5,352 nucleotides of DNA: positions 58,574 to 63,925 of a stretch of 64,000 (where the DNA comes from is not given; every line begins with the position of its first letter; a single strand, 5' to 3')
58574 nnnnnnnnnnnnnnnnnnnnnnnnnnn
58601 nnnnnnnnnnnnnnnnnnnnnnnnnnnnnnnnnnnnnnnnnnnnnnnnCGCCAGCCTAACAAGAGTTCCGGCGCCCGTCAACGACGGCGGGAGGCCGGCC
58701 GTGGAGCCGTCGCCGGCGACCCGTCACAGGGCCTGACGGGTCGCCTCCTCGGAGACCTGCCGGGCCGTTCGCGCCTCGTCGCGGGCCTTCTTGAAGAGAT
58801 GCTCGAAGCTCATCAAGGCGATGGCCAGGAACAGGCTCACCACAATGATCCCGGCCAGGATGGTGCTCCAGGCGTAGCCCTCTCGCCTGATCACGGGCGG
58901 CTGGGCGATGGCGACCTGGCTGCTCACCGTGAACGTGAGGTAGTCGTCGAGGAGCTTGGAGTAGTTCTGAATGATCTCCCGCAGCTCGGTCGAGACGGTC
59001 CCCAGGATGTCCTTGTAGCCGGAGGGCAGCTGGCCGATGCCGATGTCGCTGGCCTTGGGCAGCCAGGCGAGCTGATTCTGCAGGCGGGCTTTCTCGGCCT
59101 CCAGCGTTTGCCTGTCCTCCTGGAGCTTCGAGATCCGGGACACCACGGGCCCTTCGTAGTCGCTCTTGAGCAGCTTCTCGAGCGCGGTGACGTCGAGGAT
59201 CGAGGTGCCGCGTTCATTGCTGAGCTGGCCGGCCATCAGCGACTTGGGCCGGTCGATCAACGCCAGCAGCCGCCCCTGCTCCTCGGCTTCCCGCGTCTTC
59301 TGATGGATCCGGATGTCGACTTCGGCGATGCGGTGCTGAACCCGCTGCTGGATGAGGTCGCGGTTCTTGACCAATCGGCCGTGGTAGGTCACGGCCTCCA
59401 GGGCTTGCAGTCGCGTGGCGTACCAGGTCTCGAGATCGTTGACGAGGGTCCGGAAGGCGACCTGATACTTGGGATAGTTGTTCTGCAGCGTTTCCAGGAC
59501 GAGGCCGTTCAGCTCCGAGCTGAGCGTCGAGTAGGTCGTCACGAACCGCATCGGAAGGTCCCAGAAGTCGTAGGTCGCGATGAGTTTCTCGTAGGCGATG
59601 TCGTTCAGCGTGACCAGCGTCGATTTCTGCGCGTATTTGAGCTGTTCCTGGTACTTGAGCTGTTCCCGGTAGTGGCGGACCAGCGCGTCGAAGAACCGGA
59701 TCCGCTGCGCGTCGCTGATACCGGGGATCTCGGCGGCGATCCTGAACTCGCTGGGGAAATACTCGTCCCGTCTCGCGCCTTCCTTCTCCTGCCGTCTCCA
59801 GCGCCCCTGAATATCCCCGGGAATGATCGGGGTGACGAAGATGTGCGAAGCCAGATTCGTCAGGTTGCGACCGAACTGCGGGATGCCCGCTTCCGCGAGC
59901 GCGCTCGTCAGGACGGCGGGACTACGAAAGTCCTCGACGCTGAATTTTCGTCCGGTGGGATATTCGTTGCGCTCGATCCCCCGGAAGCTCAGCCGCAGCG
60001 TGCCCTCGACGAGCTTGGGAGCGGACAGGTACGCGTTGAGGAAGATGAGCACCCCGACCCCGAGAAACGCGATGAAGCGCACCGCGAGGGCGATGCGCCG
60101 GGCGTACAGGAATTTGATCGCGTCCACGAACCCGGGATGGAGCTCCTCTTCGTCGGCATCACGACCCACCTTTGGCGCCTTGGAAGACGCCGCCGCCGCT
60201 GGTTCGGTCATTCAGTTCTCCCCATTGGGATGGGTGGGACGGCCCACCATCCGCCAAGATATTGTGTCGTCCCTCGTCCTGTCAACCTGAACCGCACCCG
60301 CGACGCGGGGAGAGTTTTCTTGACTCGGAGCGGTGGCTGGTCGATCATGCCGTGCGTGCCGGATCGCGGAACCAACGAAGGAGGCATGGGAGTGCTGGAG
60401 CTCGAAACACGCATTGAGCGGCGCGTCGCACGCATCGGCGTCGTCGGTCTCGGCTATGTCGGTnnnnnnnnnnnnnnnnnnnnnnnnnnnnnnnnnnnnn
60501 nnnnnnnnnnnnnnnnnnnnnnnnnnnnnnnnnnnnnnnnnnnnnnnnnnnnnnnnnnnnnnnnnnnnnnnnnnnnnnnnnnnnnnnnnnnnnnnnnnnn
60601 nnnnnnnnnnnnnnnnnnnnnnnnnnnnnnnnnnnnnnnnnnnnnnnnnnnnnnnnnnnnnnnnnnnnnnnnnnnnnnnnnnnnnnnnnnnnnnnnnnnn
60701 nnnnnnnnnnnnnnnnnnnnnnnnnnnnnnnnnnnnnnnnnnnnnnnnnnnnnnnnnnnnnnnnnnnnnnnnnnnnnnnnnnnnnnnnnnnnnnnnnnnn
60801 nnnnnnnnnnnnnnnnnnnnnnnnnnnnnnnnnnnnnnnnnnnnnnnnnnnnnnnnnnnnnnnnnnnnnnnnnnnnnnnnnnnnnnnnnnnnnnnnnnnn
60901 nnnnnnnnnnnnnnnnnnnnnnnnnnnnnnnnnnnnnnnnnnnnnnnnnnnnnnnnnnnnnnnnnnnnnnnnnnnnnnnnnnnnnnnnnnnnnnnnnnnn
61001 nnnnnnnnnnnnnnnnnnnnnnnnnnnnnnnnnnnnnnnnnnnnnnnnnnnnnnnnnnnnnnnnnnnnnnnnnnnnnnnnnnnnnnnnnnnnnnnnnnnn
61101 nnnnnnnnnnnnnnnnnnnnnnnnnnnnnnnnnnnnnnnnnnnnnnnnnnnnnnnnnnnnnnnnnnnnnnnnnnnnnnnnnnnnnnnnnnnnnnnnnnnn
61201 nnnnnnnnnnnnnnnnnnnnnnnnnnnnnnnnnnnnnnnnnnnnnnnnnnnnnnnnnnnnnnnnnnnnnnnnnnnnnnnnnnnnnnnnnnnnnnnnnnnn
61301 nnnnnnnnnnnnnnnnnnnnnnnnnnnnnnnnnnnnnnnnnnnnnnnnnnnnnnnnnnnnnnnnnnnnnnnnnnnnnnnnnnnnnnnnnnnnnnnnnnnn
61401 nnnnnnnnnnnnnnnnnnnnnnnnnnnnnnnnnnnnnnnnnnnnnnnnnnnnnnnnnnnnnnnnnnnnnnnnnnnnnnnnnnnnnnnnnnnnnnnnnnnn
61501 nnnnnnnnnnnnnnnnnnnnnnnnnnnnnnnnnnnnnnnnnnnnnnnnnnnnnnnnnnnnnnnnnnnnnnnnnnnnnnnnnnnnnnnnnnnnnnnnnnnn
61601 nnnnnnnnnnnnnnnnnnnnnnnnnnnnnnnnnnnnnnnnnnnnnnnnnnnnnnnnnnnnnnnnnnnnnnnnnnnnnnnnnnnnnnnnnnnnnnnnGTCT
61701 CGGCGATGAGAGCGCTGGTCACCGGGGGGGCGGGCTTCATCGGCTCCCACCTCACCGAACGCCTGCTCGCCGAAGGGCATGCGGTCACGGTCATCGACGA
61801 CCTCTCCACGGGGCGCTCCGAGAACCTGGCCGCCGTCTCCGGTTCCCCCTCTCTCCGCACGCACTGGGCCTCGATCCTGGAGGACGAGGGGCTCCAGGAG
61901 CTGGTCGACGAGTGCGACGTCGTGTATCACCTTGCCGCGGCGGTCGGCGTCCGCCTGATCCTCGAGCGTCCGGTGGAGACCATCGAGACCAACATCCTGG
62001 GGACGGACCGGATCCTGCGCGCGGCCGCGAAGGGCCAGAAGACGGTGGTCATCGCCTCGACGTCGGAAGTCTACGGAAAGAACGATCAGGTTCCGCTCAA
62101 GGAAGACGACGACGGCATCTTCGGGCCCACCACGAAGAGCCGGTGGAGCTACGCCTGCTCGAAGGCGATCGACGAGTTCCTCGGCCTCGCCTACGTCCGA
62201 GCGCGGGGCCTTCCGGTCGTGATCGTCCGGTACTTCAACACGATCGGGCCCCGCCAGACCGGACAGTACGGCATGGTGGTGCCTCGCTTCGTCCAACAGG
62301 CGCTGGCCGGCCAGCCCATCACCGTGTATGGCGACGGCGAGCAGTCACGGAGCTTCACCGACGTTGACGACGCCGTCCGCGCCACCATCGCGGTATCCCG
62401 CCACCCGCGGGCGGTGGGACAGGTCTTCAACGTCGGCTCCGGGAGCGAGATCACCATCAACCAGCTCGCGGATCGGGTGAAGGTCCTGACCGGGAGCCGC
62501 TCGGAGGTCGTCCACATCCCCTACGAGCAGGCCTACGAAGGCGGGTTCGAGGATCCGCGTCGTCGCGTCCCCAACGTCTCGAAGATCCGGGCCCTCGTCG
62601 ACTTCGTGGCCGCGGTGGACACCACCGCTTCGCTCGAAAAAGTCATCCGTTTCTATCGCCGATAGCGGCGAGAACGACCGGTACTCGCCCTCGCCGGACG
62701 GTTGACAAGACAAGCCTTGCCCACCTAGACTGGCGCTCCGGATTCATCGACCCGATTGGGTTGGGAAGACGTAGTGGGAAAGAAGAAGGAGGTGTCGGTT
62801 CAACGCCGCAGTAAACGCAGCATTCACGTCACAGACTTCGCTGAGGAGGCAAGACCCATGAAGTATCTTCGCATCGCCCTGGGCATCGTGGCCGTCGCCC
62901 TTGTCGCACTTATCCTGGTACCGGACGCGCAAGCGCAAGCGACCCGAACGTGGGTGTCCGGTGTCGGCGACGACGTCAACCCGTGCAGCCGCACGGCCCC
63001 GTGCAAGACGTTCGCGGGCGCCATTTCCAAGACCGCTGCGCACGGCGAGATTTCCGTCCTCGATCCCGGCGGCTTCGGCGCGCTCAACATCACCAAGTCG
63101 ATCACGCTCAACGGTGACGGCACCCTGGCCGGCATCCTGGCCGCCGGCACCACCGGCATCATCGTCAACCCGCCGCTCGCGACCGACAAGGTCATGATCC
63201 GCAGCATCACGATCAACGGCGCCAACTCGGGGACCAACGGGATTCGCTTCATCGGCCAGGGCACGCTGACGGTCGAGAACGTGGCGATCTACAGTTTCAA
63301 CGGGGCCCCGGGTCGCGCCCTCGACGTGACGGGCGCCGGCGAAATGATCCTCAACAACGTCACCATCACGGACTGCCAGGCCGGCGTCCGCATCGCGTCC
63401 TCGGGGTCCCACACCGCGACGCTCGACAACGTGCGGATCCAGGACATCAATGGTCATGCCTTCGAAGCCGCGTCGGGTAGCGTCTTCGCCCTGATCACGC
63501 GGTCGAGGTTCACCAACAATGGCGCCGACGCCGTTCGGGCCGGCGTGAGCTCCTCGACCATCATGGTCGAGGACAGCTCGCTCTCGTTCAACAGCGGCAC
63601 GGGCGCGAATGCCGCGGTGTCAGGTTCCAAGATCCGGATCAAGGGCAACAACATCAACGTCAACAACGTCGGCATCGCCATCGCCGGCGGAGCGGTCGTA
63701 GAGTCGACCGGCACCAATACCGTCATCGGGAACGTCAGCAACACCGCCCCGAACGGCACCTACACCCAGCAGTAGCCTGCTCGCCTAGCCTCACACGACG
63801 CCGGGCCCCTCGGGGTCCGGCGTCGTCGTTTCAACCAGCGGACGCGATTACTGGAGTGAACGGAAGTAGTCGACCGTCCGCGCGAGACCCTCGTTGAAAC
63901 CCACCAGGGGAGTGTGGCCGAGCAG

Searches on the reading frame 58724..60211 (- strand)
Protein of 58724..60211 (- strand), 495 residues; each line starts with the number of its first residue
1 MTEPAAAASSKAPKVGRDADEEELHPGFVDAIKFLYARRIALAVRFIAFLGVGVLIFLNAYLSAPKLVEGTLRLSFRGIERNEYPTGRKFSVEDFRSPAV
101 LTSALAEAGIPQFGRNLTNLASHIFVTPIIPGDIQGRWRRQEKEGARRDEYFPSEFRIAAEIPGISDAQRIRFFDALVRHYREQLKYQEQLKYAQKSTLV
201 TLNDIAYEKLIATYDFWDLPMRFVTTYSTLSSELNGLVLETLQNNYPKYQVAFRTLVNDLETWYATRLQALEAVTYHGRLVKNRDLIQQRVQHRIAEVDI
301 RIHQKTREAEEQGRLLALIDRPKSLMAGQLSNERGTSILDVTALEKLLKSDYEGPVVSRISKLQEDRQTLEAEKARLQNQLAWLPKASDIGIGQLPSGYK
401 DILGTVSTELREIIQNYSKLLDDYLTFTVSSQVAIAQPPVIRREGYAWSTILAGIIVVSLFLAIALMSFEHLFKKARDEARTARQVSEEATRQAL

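Call 12: search_protein_families(library=pfam, proteins=[window:58724-60211:-], max_evalue=0.01)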
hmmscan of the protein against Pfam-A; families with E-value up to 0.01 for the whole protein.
window:58724-60211:- (495 aa): 1 family
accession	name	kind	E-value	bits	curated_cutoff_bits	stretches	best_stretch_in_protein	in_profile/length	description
PF09738.14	LRRFIP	-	0.0095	15.7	28.2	0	288-384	155-249/300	LRRFIP family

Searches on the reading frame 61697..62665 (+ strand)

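Call 12: search_protein_families(library=pfam, proteins=[window:61697-62665:+], max_evalue=0.01)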
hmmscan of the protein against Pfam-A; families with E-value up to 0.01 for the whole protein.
window:61697-62665:+ (322 aa): 10 families
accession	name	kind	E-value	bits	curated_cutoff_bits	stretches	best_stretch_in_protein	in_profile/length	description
PF01370.27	Epimerase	-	2.5e-60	204.3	20.9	1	6-247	1-240/240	NAD dependent epimerase/dehydratase family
PF16363.11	GDP_Man_Dehyd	-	7.8e-55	187.1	27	1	7-310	1-326/332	GDP-mannose 4,6 dehydratase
PF02719.21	Polysacc_synt_2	-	1.4e-21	77.4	20.2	2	7-122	2-128/293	Polysaccharide biosynthesis protein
PF07993.18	NAD_binding_4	-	5.5e-18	65.5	20.1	1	61-227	77-255/258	Male sterility protein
PF01073.25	3Beta_HSD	-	4.7e-14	52.5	22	1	7-231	1-226/280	3-beta hydroxysteroid dehydrogenase/isomerase family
PF04321.23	RmlD_sub_bind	-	2.2e-10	40.6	27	1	4-298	1-264/287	RmlD substrate binding domain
PF13460.12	NAD_binding_10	-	1.7e-07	31.7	27.2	1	10-182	1-146/184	NAD(P)H-binding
PF05368.20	NmrA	-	0.0013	18.9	27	0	7-81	6-78/298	NmrA-like family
PF02737.24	3HCDH_N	-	0.0015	18.9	22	1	11-123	6-115/180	3-hydroxyacyl-CoA dehydrogenase, NAD binding domain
PF03435.24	Sacchrp_dh_NADP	-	0.0068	17.2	25.1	0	11-90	5-86/129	Saccharopine dehydrogenase NADP binding domain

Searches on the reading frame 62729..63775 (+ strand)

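Call 12: search_protein_families(library=pfam, proteins=[window:62729-63775:+], max_evalue=0.01)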
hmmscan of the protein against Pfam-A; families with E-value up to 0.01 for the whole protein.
window:62729-63775:+ (348 aa): 1 family
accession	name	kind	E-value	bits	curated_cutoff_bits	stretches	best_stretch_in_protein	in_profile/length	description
PF13229.12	Beta_helix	-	5.6e-18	65.5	25.9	2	154-309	10-158/158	Right handed beta helix region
